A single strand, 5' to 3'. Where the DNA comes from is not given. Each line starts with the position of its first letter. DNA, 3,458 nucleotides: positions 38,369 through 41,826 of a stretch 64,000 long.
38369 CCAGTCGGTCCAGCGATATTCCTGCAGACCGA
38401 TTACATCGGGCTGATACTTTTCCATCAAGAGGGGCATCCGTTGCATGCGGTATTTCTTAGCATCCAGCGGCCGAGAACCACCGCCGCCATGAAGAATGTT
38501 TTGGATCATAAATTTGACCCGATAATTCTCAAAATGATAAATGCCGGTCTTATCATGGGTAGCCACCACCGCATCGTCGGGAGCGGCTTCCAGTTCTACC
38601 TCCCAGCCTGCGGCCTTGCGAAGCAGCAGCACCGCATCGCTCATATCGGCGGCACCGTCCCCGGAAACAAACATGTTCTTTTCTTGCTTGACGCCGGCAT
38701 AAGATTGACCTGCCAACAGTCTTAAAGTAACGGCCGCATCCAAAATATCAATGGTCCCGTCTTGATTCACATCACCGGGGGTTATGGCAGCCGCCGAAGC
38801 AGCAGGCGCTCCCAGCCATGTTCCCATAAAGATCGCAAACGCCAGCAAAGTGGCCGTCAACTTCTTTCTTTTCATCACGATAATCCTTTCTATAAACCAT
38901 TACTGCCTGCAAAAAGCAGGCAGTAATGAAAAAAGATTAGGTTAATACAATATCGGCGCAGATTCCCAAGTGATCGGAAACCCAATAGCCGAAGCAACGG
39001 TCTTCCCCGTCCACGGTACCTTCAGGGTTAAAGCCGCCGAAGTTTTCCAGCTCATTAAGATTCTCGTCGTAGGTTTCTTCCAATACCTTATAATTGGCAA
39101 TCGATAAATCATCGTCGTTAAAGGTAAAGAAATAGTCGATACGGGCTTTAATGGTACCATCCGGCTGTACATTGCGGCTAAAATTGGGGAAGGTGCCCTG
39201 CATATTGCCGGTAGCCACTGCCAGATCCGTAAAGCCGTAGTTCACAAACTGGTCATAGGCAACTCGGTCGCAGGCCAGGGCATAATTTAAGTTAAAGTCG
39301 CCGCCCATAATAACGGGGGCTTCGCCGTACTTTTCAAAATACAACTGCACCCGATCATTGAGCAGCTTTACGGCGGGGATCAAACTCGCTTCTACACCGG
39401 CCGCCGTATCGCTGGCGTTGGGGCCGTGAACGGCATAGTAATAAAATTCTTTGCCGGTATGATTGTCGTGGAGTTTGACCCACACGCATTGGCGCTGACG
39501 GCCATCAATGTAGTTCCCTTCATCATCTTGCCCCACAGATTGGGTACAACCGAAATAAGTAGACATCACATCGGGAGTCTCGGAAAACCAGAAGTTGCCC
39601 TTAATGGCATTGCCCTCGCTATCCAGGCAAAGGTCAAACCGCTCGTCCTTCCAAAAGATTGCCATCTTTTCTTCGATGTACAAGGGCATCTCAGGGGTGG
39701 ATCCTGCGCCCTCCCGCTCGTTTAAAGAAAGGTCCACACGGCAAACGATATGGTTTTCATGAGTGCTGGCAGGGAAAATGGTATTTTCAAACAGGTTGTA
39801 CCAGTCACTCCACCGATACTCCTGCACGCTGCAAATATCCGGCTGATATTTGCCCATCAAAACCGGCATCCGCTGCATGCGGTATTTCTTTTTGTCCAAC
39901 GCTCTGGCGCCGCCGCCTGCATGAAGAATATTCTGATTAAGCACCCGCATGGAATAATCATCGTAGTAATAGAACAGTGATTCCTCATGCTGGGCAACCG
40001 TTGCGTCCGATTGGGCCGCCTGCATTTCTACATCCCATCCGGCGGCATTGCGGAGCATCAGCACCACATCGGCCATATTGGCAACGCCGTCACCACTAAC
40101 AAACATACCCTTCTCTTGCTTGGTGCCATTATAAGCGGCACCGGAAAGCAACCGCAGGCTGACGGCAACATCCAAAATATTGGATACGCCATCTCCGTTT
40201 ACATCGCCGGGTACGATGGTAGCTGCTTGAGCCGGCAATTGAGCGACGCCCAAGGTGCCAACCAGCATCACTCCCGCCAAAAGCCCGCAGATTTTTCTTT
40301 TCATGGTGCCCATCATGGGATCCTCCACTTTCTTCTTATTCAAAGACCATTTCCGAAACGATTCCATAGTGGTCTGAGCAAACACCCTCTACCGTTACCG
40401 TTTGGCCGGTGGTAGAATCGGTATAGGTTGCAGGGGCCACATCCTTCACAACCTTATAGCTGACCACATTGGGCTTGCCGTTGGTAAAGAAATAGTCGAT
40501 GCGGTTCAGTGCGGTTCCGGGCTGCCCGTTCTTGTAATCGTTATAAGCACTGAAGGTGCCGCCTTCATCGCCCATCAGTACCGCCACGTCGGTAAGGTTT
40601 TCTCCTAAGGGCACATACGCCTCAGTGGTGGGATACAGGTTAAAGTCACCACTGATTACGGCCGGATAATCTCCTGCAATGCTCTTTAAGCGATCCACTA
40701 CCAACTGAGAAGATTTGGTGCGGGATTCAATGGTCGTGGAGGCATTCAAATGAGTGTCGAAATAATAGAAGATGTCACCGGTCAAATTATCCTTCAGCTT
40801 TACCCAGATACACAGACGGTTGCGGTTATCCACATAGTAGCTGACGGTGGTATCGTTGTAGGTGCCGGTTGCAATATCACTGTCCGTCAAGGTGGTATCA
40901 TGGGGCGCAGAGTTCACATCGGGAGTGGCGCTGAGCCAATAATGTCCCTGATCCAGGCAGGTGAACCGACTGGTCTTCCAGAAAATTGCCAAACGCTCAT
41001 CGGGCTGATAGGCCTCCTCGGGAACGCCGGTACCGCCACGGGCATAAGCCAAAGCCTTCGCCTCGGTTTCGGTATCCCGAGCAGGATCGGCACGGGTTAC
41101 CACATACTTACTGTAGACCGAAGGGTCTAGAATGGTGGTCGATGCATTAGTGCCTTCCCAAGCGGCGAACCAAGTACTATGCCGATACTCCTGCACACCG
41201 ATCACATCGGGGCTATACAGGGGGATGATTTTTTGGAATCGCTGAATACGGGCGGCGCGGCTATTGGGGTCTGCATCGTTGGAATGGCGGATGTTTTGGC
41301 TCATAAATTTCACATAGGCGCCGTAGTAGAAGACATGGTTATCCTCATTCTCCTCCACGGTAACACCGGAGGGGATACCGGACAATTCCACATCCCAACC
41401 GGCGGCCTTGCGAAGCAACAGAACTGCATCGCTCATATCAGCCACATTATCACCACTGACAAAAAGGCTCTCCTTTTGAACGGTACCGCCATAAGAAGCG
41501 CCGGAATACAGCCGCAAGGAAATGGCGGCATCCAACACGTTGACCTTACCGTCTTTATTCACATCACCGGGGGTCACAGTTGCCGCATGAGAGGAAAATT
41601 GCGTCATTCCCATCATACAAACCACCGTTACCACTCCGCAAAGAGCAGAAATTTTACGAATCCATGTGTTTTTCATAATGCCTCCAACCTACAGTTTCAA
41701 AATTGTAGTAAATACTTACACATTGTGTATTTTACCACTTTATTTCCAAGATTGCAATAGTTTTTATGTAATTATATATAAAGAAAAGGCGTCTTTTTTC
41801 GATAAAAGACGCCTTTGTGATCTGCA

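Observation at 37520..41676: Second array: three tandem EEP paralogs that use an N-terminal dockerin-like module instead of a lipobox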

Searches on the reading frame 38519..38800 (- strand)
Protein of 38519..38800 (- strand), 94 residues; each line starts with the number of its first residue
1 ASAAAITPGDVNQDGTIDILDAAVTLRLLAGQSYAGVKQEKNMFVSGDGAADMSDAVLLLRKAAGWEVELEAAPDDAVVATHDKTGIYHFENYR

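Call 45: search_solved_structures(query=window:38519-38800:-, max_evalue=10, show_alignments=3)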
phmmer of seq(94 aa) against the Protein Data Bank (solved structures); distinct sequences matched with E-value up to 10: 20.
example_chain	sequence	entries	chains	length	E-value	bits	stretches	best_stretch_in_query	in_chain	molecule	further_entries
6kg9_A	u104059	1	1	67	7.9e-05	26.1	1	3-64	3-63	And cellulose-binding endoglucanase family 9 CelL ortholog dockerin domain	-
6kgc_B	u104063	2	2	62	0.00016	25.1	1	8-63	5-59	And cellulose-binding endoglucanase family 9 CelL ortholog dockerin domain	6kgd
6kge_D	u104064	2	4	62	0.00042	23.8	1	8-63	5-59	And cellulose-binding endoglucanase family 9 CelL ortholog dockerin domain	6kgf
4fl4_A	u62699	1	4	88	0.0079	19.7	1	9-61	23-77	Glycoside hydrolase family 9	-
2vn5_B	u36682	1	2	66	0.042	17.4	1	6-65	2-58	ENDOGLUCANASE A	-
5m2o_B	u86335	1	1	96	0.061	16.9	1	7-39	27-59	Group I Dockerin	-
4cj0_A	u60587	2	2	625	0.11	16.1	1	7-61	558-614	ENDOGLUCANASE D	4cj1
1clc_A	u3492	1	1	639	0.11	16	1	7-61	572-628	ENDOGLUCANASE CELD; EC: 3.2.1.4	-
5nrk_B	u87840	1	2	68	0.15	15.6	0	8-31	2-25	DocCel5: Type I dockerin repeat domain from A. cellulolyticus family 5 endoglucanase WP_01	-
5m2s_B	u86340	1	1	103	0.25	15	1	8-44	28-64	Doc8: Type I dockerin repeat domain from family 9 glycoside hydrolase WP_009982745[Ruminoc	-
5nrm_B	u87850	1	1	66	0.27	14.8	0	8-31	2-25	DocCel5: Type I dockerin repeat domain from A. cellulolyticus family 5 endoglucanase WP_01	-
7ygv_A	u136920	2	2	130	0.31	14.7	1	10-70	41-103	EF-hand domain-containing protein D1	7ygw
5h0p_A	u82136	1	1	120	0.35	14.5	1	10-70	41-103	EF-hand domain-containing protein D2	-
5i2l_A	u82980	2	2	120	0.35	14.5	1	10-70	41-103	EF-hand domain-containing protein D2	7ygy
2y3n_B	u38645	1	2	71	0.36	14.4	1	8-61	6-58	CELLULOSOMAL FAMILY-48 PROCESSIVE GLYCOSIDE HYDROLASE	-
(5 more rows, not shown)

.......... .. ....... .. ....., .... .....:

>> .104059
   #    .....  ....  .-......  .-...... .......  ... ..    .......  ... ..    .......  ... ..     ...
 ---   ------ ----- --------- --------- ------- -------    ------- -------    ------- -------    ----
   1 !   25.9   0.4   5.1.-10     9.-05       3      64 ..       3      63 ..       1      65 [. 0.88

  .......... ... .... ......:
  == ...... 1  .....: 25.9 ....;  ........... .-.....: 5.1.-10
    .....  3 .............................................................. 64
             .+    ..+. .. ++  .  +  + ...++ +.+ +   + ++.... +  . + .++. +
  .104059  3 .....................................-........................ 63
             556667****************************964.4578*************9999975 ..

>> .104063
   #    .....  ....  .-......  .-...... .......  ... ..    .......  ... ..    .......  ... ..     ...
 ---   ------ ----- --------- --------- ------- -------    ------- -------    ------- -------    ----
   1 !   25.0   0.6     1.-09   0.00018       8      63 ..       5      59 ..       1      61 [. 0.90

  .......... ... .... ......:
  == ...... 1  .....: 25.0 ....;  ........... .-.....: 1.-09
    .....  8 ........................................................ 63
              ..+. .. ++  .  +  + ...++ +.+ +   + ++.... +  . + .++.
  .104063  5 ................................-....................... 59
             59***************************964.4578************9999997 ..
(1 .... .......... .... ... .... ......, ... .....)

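Call 59: predict_structure(alignment_id=A3)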
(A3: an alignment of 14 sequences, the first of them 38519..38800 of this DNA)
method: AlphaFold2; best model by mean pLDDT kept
length: 94 residues; sequences in the alignment: 14
mean_pLDDT: 90.4   pTM: 0.80
mean pLDDT of the five models: 90.4, 89.6, 88.5, 88.0, 69.5
residues with pLDDT >= 90: 69; 70-90: 20; 50-70: 4; < 50: 1
segments of 3 or more residues with pLDDT < 50: none
pLDDT, mean of each block of 10 residues (from residue 1): 79 95 95 91 94 96 96 90 86 68
secondary structure, 60 per line:
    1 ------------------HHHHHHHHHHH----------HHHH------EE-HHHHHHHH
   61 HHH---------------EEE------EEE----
elements in order: H19-29 H40-43 H53-63 E79-81 E88-90

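Call 62: fold_search(model_id=the predicted structure, library=pdb)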
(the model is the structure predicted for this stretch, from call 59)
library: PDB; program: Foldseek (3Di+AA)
matches with E <= 10: 68; with E <= 0.001: 0
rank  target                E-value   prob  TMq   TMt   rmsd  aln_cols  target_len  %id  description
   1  6kgf_B                3.6e-03  1.00  0.58  0.87   1.1        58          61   29  Crystal structure of CaDoc0917(R16D)-CaCohA2 complex at pH 8.2 (released 2020-07-08)
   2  6kgf_D                3.8e-03  1.00  0.57  0.83   1.4        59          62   29  Crystal structure of CaDoc0917(R16D)-CaCohA2 complex at pH 8.2 (released 2020-07-08)
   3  6kge_B                4.1e-03  1.00  0.59  0.90   1.2        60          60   28  Crystal structure of CaDoc0917(R16D)-CaCohA2 complex at pH 5.5 (released 2020-07-08)
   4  6kg9_MODEL_1_A        4.1e-03  1.00  0.59  0.80   2.8        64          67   30  Solution structure of CaDoc0917 from Clostridium acetobutylicum (released 2020-07-08)
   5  6kgd_B                6.2e-03  1.00  0.55  0.88   1.2        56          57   30  Crystal structure of CaDoc0917(R49D)-CaCohA2 complex at pH 8.0 (released 2020-07-08)
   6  6kge_D                6.6e-03  1.00  0.58  0.86   1.1        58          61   29  Crystal structure of CaDoc0917(R16D)-CaCohA2 complex at pH 5.5 (released 2020-07-08)
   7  6kgc_B                7.1e-03  1.00  0.55  0.85   1.5        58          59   29  Crystal structure of CaDoc0917(R49D)-CaCohA2 complex at pH 5.4 (released 2020-07-08)
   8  3ul4_B                1.3e-02  1.00  0.60  0.87   1.5        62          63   21  Crystal structure of Coh-OlpA(Cthe_3080)-Doc918(Cthe_0918) complex: A novel type I Cohesin-Dockerin complex from Clost (released 2012-11-28)
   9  4fl4_G                1.4e-02  1.00  0.60  0.82   2.2        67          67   28  Scaffoldin conformation and dynamics revealed by a ternary complex from the Clostridium thermocellum cellulosome (released 2012-06-27)
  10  5nrk_D                1.5e-02  1.00  0.57  0.78   2.7        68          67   24  Crystal structure of the sixth cohesin from Acetivibrio cellulolyticus' scaffoldin B in complex with Cel5 dockerin S15 (released 2018-01-31)
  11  4fl4_D                1.6e-02  1.00  0.55  0.76   2.6        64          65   33  Scaffoldin conformation and dynamics revealed by a ternary complex from the Clostridium thermocellum cellulosome (released 2012-06-27)
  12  4fl4_A                1.9e-02  1.00  0.57  0.76   2.7        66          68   32  Scaffoldin conformation and dynamics revealed by a ternary complex from the Clostridium thermocellum cellulosome (released 2012-06-27)
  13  5m2o_B                2.1e-02  1.00  0.56  0.68   2.9        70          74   30  R. flavefaciens' third ScaB cohesin in complex with a group 1 dockerin (released 2017-07-05)
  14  8x39_A                2.5e-02  0.99  0.58  0.41   5.5        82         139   20  Crystal structure of cellulosomal double-dockerin module of Clo1313_0689 from Clostridium thermocellum (released 2024-04-03)
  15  5lxv_B                3.0e-02  1.00  0.56  0.78   3.2        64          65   19  Crystal structure of Ruminococcus flavefaciens scaffoldin C cohesin in complex with a dockerin from an uncharacterized (released 2016-10-19)
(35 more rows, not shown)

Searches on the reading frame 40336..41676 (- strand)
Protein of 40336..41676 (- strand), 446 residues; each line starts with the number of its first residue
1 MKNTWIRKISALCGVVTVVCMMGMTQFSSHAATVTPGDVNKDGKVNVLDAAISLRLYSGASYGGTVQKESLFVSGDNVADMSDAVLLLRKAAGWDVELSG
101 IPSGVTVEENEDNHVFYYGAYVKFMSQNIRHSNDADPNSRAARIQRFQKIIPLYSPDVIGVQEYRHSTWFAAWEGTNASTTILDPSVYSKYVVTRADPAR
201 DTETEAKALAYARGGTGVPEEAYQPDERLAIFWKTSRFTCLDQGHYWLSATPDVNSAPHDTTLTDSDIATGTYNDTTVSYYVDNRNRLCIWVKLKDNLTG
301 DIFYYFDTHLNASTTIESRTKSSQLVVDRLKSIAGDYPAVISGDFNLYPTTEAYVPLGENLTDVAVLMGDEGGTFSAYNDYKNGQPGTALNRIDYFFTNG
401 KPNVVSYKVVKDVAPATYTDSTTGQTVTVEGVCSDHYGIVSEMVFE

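Call 3: search_protein_families(library=pfam, proteins=[window:40336-41676:-], max_evalue=1)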
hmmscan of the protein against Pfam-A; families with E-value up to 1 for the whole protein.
window:40336-41676:- (446 aa): 2 families
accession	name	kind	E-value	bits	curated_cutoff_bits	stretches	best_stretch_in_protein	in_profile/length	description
PF03372.29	Exo_endo_phos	-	4.9e-12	46.5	24.5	1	125-436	1-225/225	Endonuclease/Exonuclease/phosphatase family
PF00404.24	Dockerin_1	-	5.4e-06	27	22.9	1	36-89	1-54/57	Dockerin type I domain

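Call 4: search_protein_families(library=ncbifam, proteins=[window:40336-41676:-], max_evalue=1)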
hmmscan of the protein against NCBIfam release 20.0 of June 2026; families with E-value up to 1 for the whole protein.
window:40336-41676:- (446 aa): 0 families

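Call 11: search_solved_structures(query=window:40336-41676:-, max_evalue=1, show_alignments=2)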
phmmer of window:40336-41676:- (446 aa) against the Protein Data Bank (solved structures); distinct sequences matched with E-value up to 1: 16.
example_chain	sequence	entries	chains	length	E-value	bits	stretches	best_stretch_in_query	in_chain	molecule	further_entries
3g6s_A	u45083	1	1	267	5.7e-15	58.7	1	287-421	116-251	Putative endonuclease/exonuclease/phosphatase family protein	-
4c1r_A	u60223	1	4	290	6.3e-12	48.6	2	287-416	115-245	MANNOSYL-6-PHOSPHATASE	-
3mpr_A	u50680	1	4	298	6.5e-12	48.6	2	287-416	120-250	Putative endonuclease/exonuclease/phosphatase family protein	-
3l1w_A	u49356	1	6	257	1.8e-06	30.7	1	287-400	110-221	Uncharacterized protein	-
6mal_A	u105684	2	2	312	0.0071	18.8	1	286-398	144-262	Nocturnin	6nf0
6bt1_A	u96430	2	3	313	0.0072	18.8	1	286-398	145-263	Nocturnin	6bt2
6kg9_A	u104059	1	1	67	0.034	16.5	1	32-92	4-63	And cellulose-binding endoglucanase family 9 CelL ortholog dockerin domain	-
2b59_B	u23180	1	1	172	0.051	16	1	10-88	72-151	Cellulosomal scaffolding protein A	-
6kgc_B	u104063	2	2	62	0.059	15.8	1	36-91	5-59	And cellulose-binding endoglucanase family 9 CelL ortholog dockerin domain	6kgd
6kge_D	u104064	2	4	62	0.11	14.9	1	36-91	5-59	And cellulose-binding endoglucanase family 9 CelL ortholog dockerin domain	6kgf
3kcp_A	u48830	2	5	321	0.16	14.3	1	10-89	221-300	Cellulosomal-scaffolding protein A | Cellulosome anchoring protein cohesin region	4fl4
2y3n_B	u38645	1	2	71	0.42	13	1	36-89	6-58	CELLULOSOMAL FAMILY-48 PROCESSIVE GLYCOSIDE HYDROLASE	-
6ca4_A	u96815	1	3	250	0.45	12.9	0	298-355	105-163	Tyrosyl-DNA phosphodiesterase 2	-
1daq_A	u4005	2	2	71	0.5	12.7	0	33-79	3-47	ENDOGLUCANASE SS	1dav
2mte_A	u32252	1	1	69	0.57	12.5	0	35-83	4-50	Cellulose 1,4-beta-cellobiosidase (reducing end) CelS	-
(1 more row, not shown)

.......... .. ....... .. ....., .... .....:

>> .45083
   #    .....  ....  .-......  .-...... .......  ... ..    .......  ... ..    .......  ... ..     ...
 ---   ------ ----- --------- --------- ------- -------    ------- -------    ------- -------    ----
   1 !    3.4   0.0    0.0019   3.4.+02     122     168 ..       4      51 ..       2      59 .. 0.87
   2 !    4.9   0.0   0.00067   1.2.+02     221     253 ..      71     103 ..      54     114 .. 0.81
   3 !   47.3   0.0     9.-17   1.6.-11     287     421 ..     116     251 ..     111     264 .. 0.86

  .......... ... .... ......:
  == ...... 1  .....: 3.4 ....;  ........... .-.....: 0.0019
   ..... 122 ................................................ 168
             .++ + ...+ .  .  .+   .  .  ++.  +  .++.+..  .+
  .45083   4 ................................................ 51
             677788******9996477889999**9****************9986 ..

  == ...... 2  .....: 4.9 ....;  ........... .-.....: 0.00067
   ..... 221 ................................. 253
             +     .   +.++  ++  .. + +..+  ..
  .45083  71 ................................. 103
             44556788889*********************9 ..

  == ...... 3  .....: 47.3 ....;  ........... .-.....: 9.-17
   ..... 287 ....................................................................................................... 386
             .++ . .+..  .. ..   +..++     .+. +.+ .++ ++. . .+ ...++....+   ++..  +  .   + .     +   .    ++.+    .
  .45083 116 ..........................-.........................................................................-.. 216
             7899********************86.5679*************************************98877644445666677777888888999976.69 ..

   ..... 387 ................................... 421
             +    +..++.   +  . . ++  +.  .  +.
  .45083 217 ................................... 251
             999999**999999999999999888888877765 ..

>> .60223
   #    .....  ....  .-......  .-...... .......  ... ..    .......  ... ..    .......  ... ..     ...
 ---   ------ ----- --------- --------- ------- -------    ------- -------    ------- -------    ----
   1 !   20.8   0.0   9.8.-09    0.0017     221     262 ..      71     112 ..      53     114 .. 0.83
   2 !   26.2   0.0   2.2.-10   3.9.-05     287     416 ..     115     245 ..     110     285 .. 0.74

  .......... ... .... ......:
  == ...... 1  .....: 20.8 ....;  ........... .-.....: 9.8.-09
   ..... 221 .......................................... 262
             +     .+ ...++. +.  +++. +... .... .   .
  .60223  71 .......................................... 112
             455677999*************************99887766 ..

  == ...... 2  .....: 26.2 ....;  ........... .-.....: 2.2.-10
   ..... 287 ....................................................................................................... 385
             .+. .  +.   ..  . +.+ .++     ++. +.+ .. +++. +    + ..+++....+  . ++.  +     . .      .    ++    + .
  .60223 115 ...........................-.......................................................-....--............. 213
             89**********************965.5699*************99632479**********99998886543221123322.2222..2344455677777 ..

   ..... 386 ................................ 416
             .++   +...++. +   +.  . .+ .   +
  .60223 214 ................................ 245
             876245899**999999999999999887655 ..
